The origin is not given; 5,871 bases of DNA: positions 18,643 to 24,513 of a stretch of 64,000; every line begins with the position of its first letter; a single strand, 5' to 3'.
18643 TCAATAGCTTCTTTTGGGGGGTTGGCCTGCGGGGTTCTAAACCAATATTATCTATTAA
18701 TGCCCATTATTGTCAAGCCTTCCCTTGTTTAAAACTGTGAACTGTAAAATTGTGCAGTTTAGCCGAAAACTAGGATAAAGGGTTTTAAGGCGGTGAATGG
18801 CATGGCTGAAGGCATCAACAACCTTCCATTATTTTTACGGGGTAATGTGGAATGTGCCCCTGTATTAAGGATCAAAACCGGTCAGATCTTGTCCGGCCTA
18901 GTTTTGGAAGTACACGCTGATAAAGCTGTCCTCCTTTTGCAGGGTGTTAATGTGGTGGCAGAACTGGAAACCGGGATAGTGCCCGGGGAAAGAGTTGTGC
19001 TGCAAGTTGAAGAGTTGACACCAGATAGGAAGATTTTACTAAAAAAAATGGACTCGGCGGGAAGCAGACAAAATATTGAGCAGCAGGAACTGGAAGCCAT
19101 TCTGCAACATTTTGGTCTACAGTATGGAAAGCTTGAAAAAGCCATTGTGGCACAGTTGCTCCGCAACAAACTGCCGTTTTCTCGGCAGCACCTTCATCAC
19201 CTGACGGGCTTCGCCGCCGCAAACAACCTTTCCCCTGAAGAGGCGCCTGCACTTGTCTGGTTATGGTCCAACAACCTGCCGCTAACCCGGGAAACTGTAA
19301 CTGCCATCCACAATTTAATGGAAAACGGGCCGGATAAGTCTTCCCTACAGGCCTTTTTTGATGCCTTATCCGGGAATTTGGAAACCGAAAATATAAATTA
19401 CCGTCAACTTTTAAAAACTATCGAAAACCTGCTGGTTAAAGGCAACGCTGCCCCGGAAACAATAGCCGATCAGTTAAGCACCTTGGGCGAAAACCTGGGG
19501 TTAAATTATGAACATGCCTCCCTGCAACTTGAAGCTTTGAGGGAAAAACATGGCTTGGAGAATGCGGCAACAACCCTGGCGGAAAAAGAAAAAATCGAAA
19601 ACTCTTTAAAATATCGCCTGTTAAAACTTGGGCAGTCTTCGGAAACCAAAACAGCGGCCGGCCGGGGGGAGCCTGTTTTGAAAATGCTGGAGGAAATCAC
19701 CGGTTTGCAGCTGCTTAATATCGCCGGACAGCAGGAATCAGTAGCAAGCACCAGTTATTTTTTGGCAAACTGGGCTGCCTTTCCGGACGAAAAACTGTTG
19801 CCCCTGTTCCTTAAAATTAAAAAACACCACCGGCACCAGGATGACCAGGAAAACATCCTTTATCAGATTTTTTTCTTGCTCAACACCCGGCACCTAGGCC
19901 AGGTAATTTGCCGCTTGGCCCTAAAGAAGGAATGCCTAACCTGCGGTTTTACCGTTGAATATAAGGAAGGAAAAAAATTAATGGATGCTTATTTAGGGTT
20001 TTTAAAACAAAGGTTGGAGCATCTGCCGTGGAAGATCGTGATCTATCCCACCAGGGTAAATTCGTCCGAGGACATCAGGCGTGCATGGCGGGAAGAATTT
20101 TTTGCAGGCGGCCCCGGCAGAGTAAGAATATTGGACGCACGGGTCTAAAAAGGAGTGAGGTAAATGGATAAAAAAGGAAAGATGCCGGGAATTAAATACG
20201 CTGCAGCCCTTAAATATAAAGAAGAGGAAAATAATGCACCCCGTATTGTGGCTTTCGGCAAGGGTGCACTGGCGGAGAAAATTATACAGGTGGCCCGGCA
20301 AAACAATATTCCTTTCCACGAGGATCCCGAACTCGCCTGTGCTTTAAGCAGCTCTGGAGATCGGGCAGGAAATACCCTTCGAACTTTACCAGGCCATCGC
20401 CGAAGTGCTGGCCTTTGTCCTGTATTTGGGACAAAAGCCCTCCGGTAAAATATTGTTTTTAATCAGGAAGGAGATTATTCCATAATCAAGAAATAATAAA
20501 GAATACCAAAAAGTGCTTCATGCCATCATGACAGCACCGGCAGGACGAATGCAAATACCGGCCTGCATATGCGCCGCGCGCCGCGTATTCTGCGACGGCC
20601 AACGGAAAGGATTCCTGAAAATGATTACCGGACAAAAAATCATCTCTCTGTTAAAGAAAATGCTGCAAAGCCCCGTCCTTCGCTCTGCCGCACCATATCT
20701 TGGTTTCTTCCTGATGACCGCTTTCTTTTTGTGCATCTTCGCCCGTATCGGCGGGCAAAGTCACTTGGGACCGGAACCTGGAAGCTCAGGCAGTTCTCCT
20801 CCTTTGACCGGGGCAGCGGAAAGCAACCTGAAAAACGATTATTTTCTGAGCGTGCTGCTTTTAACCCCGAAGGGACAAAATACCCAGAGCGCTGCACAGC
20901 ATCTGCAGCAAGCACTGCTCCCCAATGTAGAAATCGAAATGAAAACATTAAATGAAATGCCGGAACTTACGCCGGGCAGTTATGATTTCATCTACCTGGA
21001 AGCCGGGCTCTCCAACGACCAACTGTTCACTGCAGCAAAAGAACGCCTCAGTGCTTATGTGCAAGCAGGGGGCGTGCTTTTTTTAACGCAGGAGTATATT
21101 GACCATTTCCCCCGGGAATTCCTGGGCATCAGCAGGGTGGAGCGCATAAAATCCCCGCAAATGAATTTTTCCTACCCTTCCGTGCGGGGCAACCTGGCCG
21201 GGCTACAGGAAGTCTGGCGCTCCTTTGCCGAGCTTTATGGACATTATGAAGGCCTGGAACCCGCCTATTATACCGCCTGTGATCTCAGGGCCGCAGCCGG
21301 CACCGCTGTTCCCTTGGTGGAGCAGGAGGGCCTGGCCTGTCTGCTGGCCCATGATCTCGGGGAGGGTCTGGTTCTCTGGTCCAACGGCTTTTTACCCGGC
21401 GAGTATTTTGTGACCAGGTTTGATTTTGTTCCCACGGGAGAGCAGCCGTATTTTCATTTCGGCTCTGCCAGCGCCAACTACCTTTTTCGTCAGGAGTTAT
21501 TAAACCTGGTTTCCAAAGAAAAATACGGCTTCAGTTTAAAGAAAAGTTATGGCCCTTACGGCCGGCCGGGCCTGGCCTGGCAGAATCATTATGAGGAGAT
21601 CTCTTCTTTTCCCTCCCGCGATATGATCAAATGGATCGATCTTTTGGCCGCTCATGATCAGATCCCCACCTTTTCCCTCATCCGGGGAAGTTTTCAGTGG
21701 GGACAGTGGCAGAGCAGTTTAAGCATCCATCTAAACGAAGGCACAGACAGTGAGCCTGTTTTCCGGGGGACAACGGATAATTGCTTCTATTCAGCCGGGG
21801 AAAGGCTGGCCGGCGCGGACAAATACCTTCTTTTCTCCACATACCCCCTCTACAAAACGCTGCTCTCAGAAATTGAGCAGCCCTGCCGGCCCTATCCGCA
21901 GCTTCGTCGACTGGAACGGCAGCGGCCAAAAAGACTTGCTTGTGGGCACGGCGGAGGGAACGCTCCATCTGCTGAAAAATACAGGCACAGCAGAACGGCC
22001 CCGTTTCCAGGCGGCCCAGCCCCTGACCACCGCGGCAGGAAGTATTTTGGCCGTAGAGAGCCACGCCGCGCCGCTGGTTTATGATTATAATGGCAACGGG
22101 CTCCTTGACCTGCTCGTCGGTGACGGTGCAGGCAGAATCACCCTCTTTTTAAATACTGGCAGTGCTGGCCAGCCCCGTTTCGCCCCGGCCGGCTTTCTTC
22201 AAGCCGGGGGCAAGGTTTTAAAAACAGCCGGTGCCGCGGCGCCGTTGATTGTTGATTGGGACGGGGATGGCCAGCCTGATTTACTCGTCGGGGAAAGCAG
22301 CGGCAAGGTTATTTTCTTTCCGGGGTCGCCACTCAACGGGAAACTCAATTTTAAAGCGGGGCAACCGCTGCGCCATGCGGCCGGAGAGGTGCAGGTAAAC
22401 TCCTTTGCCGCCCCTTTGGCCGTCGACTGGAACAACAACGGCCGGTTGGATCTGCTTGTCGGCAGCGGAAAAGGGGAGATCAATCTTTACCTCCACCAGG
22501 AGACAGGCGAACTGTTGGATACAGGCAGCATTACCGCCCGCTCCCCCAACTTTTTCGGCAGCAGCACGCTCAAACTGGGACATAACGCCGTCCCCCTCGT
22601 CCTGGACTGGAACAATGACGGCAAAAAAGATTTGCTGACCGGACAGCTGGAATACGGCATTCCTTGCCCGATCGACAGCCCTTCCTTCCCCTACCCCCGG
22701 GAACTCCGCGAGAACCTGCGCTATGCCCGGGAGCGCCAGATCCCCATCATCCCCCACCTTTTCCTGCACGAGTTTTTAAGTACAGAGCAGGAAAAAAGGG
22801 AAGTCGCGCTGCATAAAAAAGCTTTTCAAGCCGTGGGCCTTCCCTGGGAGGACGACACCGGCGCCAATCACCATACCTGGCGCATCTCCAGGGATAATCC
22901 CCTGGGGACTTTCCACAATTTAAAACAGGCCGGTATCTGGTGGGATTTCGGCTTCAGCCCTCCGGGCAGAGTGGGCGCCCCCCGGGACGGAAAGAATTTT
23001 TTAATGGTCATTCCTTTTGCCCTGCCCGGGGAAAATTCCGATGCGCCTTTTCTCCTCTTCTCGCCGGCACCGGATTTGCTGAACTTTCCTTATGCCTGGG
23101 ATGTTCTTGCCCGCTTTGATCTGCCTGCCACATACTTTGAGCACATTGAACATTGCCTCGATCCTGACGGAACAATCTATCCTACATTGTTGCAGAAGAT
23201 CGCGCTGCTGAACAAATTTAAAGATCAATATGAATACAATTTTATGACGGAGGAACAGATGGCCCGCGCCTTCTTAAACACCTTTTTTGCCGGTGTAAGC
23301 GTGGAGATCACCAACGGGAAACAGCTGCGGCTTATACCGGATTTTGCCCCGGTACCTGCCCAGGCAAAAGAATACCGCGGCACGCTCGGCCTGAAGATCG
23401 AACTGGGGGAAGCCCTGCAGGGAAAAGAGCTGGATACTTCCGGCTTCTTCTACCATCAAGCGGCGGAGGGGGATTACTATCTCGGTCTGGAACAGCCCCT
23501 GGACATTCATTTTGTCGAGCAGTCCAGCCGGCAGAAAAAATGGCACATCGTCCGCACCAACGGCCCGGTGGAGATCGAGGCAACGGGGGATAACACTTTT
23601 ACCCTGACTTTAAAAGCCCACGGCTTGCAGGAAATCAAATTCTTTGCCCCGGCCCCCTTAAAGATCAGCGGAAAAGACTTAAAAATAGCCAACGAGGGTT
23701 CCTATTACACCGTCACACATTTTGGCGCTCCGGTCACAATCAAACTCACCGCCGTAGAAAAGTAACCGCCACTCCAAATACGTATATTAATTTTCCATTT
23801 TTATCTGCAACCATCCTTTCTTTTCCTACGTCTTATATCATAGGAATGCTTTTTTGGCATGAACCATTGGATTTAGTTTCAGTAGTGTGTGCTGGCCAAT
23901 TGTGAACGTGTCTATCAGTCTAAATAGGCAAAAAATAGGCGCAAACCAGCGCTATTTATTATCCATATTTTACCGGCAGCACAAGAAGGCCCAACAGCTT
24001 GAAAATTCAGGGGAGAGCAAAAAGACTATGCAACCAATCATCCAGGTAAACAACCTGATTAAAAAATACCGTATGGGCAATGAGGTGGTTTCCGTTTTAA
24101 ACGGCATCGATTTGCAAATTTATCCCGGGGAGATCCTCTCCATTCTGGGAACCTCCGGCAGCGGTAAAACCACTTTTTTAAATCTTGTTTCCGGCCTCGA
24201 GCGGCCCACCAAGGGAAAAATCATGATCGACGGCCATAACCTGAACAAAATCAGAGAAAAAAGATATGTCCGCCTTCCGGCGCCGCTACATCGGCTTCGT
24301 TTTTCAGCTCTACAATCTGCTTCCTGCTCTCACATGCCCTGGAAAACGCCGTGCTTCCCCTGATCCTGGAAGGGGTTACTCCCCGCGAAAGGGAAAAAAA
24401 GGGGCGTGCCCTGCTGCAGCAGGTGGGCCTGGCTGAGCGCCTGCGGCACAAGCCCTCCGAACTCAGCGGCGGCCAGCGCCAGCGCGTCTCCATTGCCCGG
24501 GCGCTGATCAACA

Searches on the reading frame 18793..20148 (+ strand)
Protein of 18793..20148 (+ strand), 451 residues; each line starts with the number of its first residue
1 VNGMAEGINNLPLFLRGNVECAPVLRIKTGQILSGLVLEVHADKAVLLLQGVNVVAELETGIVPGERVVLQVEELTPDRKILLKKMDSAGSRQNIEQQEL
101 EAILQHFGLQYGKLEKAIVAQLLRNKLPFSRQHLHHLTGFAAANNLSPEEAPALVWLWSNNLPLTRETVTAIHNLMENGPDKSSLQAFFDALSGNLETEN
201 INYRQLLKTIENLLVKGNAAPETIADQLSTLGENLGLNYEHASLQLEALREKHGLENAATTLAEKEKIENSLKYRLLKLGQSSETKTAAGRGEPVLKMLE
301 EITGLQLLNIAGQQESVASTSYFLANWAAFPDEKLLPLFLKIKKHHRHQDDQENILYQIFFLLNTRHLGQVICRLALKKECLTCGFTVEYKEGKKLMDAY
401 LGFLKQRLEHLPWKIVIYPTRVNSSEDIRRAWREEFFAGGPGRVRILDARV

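Call 8: search_protein_families(library=pfam, proteins=[window:18793-20148:+], max_evalue=0.001)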
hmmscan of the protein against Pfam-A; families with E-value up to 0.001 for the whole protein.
window:18793-20148:+ (451 aa): 1 family
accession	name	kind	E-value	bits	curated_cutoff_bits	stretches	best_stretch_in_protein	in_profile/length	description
PF02120.21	Flg_hook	-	0.00044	20.4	29.8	0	351-410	7-66/85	Flagellar hook-length control protein FliK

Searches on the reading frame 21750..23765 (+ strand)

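Call 8: search_protein_families(library=pfam, proteins=[window:21750-23765:+], max_evalue=0.001)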
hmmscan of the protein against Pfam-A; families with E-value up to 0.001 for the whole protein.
window:21750-23765:+ (671 aa): 4 families
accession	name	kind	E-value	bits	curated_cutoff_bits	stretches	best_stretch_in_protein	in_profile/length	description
PF13517.12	FG-GAP_3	-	1.3e-22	80.6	26.9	2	112-180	1-61/61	FG-GAP-like repeat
PF01839.29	FG-GAP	-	1.8e-07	31.3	22.1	0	109-133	6-37/37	FG-GAP repeat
PF23743.1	Beta-prop_BBS7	-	1e-06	28.7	27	0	44-133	168-249/299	BBS7 beta-propeller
PF14783.12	BBS2_Mid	-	0.00036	21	27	0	53-78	5-30/108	Ciliary BBSome complex subunit 2, middle region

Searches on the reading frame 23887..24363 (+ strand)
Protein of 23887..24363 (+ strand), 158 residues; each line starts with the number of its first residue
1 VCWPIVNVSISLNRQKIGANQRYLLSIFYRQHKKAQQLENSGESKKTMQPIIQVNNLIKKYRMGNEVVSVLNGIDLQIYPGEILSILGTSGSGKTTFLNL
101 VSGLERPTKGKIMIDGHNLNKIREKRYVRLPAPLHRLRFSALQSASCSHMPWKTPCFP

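Call 8: search_protein_families(library=pfam, proteins=[window:23887-24363:+], max_evalue=0.001)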
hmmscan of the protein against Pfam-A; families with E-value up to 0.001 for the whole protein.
window:23887-24363:+ (158 aa): 1 family
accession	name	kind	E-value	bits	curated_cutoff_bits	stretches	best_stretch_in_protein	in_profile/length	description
PF00005.33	ABC_tran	-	2.2e-15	57.9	25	1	71-125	1-55/137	ABC transporter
